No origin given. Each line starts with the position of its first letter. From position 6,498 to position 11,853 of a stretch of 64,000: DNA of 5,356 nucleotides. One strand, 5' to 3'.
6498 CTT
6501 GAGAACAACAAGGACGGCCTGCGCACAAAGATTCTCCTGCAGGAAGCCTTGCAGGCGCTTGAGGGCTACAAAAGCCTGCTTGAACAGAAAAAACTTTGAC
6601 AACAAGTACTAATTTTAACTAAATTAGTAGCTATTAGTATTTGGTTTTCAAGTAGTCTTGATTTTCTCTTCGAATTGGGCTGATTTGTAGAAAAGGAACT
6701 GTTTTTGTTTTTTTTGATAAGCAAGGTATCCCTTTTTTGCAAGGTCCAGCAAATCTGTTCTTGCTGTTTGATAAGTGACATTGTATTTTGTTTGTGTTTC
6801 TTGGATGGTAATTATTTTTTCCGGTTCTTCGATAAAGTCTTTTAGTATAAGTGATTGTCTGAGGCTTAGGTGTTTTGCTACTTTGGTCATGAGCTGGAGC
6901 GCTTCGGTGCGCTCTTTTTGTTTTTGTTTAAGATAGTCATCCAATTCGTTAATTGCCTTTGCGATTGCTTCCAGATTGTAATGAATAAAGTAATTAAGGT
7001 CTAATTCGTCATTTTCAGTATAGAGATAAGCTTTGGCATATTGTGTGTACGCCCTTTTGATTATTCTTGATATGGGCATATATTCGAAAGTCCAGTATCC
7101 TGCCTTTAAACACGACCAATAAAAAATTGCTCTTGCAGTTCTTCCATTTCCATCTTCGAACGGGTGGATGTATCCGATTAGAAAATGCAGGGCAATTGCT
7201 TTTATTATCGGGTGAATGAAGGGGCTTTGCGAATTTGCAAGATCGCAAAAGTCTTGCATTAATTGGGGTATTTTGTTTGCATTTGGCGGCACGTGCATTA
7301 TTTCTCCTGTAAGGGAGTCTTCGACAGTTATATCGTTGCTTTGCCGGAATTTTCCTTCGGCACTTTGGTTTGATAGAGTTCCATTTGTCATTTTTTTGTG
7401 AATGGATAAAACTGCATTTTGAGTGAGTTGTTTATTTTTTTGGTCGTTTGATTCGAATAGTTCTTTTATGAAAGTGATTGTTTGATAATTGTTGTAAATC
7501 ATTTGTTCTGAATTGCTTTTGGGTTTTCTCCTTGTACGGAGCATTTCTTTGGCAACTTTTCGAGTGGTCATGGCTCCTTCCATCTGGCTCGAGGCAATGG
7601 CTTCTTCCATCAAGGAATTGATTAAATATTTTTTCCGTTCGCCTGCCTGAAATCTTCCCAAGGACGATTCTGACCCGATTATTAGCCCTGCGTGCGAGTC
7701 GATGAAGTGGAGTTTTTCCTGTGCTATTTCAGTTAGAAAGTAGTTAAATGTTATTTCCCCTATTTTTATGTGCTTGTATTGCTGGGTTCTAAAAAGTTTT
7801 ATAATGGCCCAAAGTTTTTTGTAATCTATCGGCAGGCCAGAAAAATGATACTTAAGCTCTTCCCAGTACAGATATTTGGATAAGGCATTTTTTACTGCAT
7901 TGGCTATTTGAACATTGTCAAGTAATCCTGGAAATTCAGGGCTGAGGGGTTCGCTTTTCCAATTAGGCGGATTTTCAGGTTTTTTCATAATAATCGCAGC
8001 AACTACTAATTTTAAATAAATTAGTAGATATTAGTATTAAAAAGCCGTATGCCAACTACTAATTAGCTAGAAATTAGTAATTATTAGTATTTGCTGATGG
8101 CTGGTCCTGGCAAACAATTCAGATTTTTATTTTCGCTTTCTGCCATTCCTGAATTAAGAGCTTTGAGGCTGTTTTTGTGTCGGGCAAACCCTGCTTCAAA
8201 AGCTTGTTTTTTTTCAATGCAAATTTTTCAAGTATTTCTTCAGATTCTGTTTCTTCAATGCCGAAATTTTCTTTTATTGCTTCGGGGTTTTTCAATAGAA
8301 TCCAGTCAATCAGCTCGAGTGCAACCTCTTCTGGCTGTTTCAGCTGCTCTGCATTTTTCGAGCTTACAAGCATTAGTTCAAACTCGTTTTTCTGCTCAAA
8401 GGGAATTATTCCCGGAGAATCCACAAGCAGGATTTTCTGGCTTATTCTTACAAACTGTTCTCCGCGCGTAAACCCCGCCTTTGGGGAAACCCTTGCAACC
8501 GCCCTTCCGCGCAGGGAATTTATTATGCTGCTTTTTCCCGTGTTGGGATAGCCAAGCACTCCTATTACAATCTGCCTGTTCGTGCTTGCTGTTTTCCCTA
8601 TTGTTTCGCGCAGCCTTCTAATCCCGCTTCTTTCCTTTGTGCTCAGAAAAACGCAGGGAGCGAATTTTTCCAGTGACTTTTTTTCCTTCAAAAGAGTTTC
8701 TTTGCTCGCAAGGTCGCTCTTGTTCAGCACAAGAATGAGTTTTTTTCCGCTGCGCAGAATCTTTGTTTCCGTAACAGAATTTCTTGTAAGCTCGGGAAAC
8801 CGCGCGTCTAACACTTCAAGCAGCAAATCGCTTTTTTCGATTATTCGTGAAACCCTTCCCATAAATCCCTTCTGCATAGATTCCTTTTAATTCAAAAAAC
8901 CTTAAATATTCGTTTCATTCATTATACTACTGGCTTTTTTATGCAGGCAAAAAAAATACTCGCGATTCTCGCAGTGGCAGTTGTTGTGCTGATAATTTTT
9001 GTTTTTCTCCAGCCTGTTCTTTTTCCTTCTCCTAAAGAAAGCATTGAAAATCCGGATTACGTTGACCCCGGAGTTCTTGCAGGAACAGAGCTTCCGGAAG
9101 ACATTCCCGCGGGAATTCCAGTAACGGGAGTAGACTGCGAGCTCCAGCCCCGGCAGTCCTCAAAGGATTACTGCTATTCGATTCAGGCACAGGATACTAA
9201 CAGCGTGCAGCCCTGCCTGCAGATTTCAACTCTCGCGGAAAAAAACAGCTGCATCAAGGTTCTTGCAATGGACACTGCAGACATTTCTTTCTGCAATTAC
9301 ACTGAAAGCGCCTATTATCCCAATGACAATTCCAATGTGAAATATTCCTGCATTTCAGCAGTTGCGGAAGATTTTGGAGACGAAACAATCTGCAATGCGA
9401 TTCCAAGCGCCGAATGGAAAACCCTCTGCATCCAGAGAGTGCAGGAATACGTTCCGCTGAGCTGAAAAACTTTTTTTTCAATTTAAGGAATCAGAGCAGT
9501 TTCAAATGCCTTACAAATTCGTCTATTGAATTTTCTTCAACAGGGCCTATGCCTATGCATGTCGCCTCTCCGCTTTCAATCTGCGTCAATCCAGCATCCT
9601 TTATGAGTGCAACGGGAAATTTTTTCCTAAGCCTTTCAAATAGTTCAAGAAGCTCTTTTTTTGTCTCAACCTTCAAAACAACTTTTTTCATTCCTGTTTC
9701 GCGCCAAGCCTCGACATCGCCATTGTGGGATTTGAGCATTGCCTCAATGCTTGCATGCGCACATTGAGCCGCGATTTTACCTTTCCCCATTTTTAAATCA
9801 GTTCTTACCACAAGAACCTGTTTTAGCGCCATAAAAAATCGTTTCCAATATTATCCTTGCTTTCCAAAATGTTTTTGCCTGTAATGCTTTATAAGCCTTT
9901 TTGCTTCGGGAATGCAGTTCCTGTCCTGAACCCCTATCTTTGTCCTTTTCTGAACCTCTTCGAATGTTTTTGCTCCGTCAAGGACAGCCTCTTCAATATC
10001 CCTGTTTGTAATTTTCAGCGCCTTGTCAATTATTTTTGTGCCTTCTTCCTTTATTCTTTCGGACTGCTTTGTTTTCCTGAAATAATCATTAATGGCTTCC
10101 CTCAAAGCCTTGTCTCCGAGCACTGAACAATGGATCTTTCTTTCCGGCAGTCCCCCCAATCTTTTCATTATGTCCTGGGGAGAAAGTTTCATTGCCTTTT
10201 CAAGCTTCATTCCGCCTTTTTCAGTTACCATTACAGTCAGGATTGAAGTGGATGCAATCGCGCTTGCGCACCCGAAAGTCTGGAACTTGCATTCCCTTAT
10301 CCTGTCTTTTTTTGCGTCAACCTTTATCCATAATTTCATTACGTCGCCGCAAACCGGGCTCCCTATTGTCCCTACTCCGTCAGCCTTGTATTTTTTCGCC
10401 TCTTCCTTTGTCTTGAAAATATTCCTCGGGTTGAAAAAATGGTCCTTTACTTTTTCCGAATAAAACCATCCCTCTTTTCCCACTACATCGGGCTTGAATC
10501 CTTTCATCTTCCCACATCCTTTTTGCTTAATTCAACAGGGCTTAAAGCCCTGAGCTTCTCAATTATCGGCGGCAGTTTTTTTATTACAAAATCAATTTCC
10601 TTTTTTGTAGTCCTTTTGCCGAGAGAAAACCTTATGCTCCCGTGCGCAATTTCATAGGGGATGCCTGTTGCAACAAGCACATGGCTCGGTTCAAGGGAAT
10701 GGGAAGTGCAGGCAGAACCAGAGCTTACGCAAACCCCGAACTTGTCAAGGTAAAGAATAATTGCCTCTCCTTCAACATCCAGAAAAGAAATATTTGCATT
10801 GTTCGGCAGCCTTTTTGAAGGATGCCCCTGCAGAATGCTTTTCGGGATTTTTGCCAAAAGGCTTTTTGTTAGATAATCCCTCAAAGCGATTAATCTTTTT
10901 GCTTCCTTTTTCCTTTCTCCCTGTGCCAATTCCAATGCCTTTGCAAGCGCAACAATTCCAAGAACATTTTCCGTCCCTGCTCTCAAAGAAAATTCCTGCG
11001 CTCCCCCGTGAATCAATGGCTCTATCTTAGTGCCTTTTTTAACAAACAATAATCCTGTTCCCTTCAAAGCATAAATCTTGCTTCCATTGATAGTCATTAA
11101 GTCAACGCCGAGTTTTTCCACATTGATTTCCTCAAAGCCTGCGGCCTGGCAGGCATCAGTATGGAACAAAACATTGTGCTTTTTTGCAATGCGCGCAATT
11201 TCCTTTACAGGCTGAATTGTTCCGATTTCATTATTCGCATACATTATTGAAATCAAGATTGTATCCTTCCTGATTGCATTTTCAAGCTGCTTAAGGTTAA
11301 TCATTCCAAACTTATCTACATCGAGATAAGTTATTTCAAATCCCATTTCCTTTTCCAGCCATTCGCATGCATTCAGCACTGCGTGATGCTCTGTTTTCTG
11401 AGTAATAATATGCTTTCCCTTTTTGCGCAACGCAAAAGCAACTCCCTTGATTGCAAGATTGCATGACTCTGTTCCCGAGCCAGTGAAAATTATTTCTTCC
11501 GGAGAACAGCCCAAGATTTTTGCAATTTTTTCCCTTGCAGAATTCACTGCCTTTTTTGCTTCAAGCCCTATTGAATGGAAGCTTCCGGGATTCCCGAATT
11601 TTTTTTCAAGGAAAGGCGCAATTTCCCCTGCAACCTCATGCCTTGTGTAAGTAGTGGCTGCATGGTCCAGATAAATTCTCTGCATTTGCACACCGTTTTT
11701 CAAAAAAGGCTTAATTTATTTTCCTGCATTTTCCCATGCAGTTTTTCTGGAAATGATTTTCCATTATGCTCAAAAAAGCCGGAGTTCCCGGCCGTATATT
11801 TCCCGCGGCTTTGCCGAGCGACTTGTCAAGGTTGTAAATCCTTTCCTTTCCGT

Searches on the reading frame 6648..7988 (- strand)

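Call 59: search_protein_families(library=pfam, proteins=[window:6648-7988:-], max_evalue=0.001)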
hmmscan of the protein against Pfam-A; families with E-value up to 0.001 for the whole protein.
window:6648-7988:- (446 aa): 1 family
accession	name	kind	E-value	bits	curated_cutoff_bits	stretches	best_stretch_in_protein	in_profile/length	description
PF02661.23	Fic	-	5e-21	75.8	24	1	188-291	2-91/93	Fic/DOC family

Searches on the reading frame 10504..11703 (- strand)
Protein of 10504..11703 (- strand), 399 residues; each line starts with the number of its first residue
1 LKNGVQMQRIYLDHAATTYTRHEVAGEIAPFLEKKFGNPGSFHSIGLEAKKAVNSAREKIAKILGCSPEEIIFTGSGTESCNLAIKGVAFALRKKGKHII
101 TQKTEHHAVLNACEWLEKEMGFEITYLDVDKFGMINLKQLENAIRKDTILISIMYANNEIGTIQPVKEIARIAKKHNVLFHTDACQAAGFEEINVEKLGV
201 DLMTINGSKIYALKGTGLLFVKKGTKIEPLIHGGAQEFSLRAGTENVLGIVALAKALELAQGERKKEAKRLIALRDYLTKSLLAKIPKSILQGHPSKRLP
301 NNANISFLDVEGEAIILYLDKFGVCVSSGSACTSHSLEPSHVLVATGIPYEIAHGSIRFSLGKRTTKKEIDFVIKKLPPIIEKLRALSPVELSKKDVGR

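Call 59: search_protein_families(library=pfam, proteins=[window:10504-11703:-], max_evalue=0.001)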
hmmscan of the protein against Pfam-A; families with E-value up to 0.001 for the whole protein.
window:10504-11703:- (399 aa): 5 families
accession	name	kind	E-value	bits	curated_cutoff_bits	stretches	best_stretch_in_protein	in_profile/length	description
PF00266.25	Aminotran_5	-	5e-81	273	21.5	1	10-371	1-369/371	Aminotransferase class-V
PF00155.27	Aminotran_1_2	-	3.6e-10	40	19.7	1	55-361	46-346/361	Aminotransferase class I and II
PF01212.27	Beta_elim_lyase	-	1.1e-09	38.5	27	1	51-187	32-172/288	Beta-eliminating lyase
PF01041.23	DegT_DnrJ_EryC1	-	1.5e-09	38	19.8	1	61-191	34-153/360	DegT/DnrJ/EryC1/StrS aminotransferase family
PF01053.26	Cys_Met_Meta_PP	-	3.6e-07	29.5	27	1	80-209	75-198/381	Cys/Met metabolism PLP-dependent enzyme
